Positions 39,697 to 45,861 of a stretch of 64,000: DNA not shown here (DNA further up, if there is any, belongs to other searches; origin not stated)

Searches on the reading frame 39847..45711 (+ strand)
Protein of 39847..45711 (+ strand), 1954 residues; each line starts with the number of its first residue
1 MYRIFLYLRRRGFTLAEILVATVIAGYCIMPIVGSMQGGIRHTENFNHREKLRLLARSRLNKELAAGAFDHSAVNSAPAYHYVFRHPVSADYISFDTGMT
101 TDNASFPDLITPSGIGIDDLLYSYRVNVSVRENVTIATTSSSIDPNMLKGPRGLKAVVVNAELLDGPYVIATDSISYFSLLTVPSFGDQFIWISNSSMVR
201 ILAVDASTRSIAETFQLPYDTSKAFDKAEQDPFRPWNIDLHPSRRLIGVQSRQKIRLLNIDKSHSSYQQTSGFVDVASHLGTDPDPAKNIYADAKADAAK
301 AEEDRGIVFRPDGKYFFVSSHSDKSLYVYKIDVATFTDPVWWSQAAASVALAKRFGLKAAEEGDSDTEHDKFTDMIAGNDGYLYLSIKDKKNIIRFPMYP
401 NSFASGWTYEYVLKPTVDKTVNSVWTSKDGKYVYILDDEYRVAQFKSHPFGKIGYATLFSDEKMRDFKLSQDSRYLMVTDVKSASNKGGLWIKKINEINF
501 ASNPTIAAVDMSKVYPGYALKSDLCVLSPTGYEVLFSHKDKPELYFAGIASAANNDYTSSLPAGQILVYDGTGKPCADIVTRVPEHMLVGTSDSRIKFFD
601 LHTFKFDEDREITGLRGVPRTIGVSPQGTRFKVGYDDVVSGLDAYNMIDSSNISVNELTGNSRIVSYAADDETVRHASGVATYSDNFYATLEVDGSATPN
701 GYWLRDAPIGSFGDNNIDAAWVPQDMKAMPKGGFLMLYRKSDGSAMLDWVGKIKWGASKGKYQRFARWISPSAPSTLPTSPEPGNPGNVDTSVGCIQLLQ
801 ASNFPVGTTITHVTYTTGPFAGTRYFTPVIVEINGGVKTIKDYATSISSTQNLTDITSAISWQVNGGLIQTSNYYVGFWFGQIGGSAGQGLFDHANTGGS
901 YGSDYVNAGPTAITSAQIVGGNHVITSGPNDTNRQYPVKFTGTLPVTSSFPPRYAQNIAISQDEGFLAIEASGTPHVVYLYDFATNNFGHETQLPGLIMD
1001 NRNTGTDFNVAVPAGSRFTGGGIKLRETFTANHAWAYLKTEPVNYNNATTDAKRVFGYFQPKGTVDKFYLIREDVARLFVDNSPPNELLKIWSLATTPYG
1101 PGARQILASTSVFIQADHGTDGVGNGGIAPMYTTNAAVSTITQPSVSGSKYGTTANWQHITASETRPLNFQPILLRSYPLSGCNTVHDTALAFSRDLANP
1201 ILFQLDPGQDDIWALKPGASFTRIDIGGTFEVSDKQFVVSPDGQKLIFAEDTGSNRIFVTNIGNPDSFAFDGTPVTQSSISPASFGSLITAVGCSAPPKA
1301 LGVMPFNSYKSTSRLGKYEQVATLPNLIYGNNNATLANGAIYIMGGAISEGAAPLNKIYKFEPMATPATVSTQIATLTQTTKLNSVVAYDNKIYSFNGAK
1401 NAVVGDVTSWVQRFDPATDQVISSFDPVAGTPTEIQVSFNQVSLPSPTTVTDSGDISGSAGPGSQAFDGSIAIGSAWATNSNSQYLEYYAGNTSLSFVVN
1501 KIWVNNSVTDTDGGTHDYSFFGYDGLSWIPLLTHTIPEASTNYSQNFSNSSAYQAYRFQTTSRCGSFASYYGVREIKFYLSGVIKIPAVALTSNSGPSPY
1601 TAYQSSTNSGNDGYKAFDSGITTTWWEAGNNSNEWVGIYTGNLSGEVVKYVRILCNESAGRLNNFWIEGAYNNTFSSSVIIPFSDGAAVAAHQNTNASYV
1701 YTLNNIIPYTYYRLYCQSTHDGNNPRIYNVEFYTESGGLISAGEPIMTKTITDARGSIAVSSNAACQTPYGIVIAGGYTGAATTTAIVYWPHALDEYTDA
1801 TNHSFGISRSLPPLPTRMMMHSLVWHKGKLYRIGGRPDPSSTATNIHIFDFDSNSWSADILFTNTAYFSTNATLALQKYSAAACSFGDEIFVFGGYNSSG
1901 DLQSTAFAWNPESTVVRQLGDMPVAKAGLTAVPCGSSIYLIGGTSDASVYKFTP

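Call 68: search_protein_families(library=pfam, proteins=[window:39847-45711:+], max_evalue=0.01)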
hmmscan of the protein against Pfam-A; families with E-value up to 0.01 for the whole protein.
window:39847-45711:+ (1954 aa): 9 families
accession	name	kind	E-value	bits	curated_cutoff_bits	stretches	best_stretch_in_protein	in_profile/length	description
PF13964.12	Kelch_6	-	3.5e-21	74.9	25.3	2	1882-1924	6-48/50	Kelch motif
PF24681.1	Kelch_KLHDC2_KLHL20_DRC7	-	1.6e-16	60.7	50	1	1821-1948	2-126/221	KLHDC2/KLHL20/DRC7 Kelch-repeats domain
PF01344.31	Kelch_1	-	1.3e-15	57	20.1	1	1879-1923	3-46/46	Kelch motif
PF13418.12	Kelch_4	-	8.7e-14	51.6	21.6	2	1882-1923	6-48/49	Galactose oxidase, central domain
PF25210.1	Kelch_FKB95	-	3.9e-09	37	70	1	1878-1947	33-101/268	FKB95, Kelch-repeats domain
PF07646.21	Kelch_2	-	1.2e-08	34.9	21.3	0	1879-1915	3-40/48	Kelch motif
PF13415.12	Kelch_3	-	8.4e-05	23.1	22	1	1887-1932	1-46/48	Galactose oxidase, central domain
PF07676.18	PD40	-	0.0033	17.8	20.9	0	1237-1259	14-38/38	WD40-like Beta Propeller Repeat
PF07963.17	N_methyl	-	0.0047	16.9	21.2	1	9-26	3-20/27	Prokaryotic N-terminal methylation motif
